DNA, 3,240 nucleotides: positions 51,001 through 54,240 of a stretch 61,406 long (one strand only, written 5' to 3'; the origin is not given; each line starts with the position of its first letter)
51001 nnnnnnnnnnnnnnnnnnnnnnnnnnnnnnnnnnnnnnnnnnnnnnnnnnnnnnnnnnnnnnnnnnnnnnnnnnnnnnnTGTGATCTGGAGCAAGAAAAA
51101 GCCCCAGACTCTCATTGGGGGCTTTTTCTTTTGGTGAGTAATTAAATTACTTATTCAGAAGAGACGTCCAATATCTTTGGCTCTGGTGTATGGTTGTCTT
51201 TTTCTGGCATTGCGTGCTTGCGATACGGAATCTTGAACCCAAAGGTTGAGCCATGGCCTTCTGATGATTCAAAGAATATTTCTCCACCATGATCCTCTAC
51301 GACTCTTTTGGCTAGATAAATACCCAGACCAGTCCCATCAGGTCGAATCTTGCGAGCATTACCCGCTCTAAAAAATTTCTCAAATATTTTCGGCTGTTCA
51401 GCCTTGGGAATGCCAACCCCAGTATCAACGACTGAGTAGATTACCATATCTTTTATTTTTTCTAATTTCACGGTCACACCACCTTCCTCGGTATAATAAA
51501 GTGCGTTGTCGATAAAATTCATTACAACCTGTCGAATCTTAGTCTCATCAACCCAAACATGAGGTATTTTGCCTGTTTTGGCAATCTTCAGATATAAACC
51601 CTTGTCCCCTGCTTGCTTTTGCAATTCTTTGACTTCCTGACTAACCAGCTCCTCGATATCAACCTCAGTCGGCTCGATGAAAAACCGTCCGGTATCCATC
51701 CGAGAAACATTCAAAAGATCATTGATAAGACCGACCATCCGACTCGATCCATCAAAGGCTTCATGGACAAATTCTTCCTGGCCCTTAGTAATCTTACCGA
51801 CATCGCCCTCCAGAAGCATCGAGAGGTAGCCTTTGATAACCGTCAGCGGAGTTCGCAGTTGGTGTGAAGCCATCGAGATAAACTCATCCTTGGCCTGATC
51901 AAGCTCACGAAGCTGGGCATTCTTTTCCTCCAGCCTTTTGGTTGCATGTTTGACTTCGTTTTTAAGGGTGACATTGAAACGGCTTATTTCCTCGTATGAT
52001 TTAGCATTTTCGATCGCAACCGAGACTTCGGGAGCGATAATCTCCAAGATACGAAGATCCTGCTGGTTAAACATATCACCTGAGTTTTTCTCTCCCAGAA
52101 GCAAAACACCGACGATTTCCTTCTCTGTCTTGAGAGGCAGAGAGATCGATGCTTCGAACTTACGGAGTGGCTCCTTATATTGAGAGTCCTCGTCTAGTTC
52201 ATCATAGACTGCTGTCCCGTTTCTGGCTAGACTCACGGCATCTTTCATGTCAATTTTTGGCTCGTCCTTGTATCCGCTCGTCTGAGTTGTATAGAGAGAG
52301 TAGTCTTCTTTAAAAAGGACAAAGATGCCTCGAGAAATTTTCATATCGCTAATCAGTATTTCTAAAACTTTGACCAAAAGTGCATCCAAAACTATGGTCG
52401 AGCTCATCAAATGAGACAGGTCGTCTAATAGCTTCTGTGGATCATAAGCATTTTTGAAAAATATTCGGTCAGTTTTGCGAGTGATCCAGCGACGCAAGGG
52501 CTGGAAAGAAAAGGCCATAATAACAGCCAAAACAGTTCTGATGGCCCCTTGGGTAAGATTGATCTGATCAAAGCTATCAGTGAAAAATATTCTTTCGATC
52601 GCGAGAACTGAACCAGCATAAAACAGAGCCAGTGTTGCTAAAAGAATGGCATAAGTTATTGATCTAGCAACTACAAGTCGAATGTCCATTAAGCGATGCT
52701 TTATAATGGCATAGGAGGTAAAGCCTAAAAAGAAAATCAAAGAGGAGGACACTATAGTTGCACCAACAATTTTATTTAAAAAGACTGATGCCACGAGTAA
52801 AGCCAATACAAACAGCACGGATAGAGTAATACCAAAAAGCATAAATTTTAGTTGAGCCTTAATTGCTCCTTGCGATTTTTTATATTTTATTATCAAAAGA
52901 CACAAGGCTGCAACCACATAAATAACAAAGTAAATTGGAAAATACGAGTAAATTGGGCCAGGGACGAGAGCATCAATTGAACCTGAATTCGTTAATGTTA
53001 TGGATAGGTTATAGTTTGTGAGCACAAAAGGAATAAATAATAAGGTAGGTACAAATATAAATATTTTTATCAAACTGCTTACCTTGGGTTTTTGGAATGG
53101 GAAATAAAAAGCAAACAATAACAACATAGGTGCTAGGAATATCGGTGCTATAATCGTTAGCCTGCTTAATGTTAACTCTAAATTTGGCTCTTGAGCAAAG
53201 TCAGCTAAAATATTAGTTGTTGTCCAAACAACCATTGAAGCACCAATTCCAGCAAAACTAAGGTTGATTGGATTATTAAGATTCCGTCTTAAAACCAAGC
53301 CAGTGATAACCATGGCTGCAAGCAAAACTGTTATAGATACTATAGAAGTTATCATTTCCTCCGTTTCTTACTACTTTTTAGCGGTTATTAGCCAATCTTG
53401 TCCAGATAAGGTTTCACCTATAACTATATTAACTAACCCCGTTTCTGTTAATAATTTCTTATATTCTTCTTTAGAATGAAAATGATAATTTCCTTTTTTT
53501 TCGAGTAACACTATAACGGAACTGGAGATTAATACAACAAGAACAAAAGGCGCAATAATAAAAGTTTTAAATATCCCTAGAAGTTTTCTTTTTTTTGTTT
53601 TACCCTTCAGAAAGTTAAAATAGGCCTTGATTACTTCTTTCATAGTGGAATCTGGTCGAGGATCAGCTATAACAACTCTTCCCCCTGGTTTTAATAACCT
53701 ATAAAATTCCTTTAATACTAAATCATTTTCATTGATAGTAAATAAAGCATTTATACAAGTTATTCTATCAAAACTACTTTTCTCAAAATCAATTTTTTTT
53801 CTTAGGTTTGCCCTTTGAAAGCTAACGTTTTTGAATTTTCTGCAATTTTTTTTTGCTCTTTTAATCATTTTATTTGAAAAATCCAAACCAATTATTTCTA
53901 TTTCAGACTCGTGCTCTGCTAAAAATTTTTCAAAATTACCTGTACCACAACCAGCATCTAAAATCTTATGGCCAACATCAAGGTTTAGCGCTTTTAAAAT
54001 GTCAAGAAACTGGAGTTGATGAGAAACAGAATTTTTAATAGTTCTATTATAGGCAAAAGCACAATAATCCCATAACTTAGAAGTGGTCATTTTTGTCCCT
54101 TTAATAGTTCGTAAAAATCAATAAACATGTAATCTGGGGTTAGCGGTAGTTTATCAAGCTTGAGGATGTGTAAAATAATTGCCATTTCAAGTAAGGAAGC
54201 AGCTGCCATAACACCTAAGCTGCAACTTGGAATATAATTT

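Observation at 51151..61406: A roughly 10-kb extremely AT-rich block gathers two rSAM enzymes, tyrS, an amidohydrolase, an unknown 270-aa protein, a ThiF-like E1, a methyltransferase and a histidine kinase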

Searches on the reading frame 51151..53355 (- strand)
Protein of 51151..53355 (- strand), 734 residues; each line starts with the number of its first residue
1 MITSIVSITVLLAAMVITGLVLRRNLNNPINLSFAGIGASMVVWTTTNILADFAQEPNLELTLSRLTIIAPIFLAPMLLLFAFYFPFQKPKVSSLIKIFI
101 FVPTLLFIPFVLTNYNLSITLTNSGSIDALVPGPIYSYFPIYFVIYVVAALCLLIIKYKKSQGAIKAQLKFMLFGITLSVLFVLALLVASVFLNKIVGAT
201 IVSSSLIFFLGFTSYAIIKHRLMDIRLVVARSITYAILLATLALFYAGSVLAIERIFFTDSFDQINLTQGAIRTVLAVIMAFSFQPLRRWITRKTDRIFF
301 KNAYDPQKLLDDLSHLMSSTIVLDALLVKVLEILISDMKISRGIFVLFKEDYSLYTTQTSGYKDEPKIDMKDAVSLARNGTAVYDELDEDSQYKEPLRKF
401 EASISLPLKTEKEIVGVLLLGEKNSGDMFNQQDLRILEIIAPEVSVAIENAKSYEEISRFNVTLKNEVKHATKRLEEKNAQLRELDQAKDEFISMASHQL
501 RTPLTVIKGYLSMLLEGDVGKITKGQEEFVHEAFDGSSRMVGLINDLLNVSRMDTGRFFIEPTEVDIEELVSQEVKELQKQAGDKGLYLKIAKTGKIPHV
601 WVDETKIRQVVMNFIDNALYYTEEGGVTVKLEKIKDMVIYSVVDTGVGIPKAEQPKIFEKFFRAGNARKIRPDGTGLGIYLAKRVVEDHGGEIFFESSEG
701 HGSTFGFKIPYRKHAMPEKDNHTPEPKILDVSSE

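Call 6: search_protein_families(library=pfam, proteins=[window:51151-53355:-], max_evalue=0.01)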
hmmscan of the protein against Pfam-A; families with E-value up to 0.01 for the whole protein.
window:51151-53355:- (734 aa): 6 families
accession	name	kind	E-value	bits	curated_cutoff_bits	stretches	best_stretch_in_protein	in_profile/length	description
PF02518.31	HATPase_c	-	2.6e-27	95.9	26.4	1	603-712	2-110/111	Histidine kinase-, DNA gyrase B-, and HSP90-like ATPase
PF00512.31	HisKA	-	5.1e-18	65.3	26.9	1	488-556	1-66/66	His Kinase A (phospho-acceptor) domain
PF16927.11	HisKA_7TM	-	6e-13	49.6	28.6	1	9-225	5-222/224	N-terminal 7TM region of histidine kinase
PF13185.12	GAF_2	-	1.2e-08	35.7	28.6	1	323-449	4-136/136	GAF domain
PF13492.12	GAF_3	-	3.7e-06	27.8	27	1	395-450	75-129/129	GAF domain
PF01590.32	GAF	-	0.0002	22.3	22.4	1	324-448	3-133/133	GAF domain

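Call 7: search_protein_families(library=ncbifam, proteins=[window:51151-53355:-], max_evalue=0.01)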
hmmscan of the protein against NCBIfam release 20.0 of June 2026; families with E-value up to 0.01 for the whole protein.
window:51151-53355:- (734 aa): 85 families (the best 25 are shown)
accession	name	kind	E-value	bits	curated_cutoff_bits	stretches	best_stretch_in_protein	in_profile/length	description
NF046044.1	PnpS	equivalog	4.3e-58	197.2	400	1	459-710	141-390/390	two-component system histidine kinase PnpS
NF033092.0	HK_WalK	equivalog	2e-56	191.8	725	1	483-711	366-594/594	cell wall metabolism sensor histidine kinase WalK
TIGR02956.1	TMAO_torS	equivalog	5.1e-51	173.8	676.5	1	455-720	434-690/967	TMAO reductase system sensor histidine kinase/response regulator TorS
TIGR02966.1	phoR_proteo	equivalog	1.3e-50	172.3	334.2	1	480-708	105-332/333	phosphate regulon sensor histidine kinase PhoR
NF006800.0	PRK09303.1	equivalog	2.4e-45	155.1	342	1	469-711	131-377/383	histidine kinase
NF011874.0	PRK15347.1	equivalog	2.7e-44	151.5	852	1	463-719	372-622/921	two component system sensor kinase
NF008302.0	PRK11091.1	equivalog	3.7e-44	151.1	838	1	479-720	273-514/779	aerobic respiration two-component sensor histidine kinase ArcB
NF038297.2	hybrid_HK_HrmK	equivalog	5.2e-44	150.9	725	1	445-721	191-467/607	hybrid histidine kinase/response regulator HrmK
NF033093.1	HK_VicK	exception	1.4e-43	149.2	680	1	487-719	207-443/448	cell wall metabolism sensor histidine kinase VicK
NF040691.1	MtrAB_MtrB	equivalog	5.3e-43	147.8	450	1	467-714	249-495/507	MtrAB system histidine kinase MtrB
NF033091.0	HK_VanS_ACDEFG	equivalog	1.2e-42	146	400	1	462-700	47-284/293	vancomycin resistance histidine kinase VanS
NF047874.1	MASE3_PAS_HK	subfamily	7e-41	140.7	560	1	443-720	350-634/655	MASE3 domain-containing sensor histidine kinase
NF008318.0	PRK11107.1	equivalog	1.7e-40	138.9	890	1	478-721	284-528/920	two-component sensor histidine kinase BarA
NF041735.1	hist_kin_RppB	equivalog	8.5e-39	133.6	400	1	489-710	216-438/438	two-component system sensor histidine kinase RppB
NF045911.1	TCSHisKinNblS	equivalog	1.4e-37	129.3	1000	1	484-709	383-618/621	two-component system sensor histidine kinase NblS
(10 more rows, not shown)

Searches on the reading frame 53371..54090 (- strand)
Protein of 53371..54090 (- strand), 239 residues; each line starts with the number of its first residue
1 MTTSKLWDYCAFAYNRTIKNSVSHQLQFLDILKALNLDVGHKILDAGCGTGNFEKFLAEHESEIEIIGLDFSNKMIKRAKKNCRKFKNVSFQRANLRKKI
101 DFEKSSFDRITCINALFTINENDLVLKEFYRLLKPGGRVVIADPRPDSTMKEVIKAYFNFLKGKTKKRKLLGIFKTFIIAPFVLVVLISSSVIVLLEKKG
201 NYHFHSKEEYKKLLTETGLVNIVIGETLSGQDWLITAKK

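Call 6: search_protein_families(library=pfam, proteins=[window:53371-54090:-], max_evalue=0.01)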
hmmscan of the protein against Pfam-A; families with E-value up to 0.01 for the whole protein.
window:53371-54090:- (239 aa): 24 families
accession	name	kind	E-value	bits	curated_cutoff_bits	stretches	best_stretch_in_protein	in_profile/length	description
PF13847.12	Methyltransf_31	-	1.8e-29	102.7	27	1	38-158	2-126/145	Methyltransferase domain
PF13649.12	Methyltransf_25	-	9.5e-23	81.1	27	1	43-137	1-97/97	Methyltransferase domain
PF08241.18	Methyltransf_11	-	1.1e-21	77.7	21.2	1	44-141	1-95/95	Methyltransferase domain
PF08242.18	Methyltransf_12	-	1.5e-18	67.7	30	1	44-139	1-98/98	Methyltransferase domain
PF13489.12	Methyltransf_23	-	1.8e-17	64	27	1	34-221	16-161/164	Methyltransferase domain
PF01209.24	Ubie_methyltran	-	2.1e-17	63.7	20.1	1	31-161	39-170/233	ubiE/COQ5 methyltransferase family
PF02353.26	CMAS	-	3.1e-11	43.5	27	1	25-141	47-164/273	Mycolic acid cyclopropane synthetase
PF05219.18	DREV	-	2.5e-08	33.8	26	1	40-143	95-188/265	DREV methyltransferase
PF01135.25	PCMT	-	2.5e-07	31.1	20.3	1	22-141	56-171/210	Protein-L-isoaspartate(D-aspartate) O-methyltransferase (PCMT)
PF01739.24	CheR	-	1.3e-06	28.4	27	1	87-141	118-173/195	CheR methyltransferase, SAM binding domain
PF05175.20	MTS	-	2.2e-06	27.9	23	1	32-143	24-140/170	Methyltransferase small domain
PF01728.25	FtsJ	-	3e-06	27.7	24.1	1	30-140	11-136/181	FtsJ-like methyltransferase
PF07021.18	MetW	-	3.1e-06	27.4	21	1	38-144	12-110/193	Methionine biosynthesis protein MetW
PF20922.3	Anamorsin_N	-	9.1e-06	25.9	27.1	1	76-148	21-94/163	Anamorsin, N-terminal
PF00891.24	Methyltransf_2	-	1.2e-05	25.2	22.3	1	15-143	40-166/210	O-methyltransferase domain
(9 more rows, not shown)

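Call 7: search_protein_families(library=ncbifam, proteins=[window:53371-54090:-], max_evalue=0.01)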
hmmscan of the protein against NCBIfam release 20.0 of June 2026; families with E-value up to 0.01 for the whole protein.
window:53371-54090:- (239 aa): 76 families (the best 25 are shown)
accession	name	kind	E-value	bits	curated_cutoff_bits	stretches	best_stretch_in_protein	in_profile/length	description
NF001244.0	PRK00216.1-5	equivalog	3.5e-20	72.3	216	1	32-159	41-173/236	bifunctional demethylmenaquinone methyltransferase/2-methoxy-6-polyprenyl-1,4-benzoquinol methylase UbiE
TIGR01934.1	MenG_MenH_UbiE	subfamily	4e-20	72.1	158.35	1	34-159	34-161/223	ubiquinone/menaquinone biosynthesis methyltransferase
NF043040.1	corrin_prot_MT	hypoth_equivalog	1.5e-19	70.3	180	1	38-157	39-164/216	corrinoid protein-associated methyltransferase CpaM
NF045667.1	MTase_DVU1556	equivalog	6.9e-19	68.1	155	1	31-143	14-121/213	DVU_1556 family methyltransferase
TIGR02072.1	BioC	equivalog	1.3e-18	67.7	184.95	1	27-155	22-145/244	malonyl-ACP O-methyltransferase BioC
NF041536.1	ArsM_DUF2284_UU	exception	2e-18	66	575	1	37-150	74-189/459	arsenite methyltransferase/DUF2284 domain selenoprotein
NF001243.0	PRK00216.1-4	equivalog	3.6e-18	65.8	235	1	24-161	32-173/237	demethylmenaquinone methyltransferase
TIGR02752.1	MenG_heptapren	equivalog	4.1e-18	65.8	419.85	1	26-161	32-171/231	demethylmenaquinone methyltransferase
NF008823.0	PRK11873.1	subfamily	1.8e-17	63.7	263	1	36-156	74-196/272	arsenite methyltransferase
NF041537.1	ArsM_AhpD_UU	exception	7.1e-17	61.2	510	1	38-173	75-216/345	arsenite methyltransferase/AhpD domain selenoprotein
NF047649.1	MTase_UXPK_star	exception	1e-13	51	460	1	37-143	75-183/283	methyltransferase/UXPK-star double selenoprotein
TIGR01983.1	UbiG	equivalog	3.4e-13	49.4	102.95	1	30-142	49-152/228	bifunctional 2-polyprenyl-6-hydroxyphenol methylase/3-demethylubiquinol 3-O-methyltransferase UbiG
NF040539.1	AST_met_ArsM_2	exception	4.3e-13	49.7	240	1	40-159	57-181/262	putative arsinothricin biosynthesis methyltransferase ArsM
NF001241.0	PRK00216.1-2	equivalog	9.3e-13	48.3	327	1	32-160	44-165/231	demethylmenaquinone methyltransferase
TIGR02021.1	BchM-ChlM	equivalog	1.6e-11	44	158.9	1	30-133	43-144/218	magnesium protoporphyrin IX methyltransferase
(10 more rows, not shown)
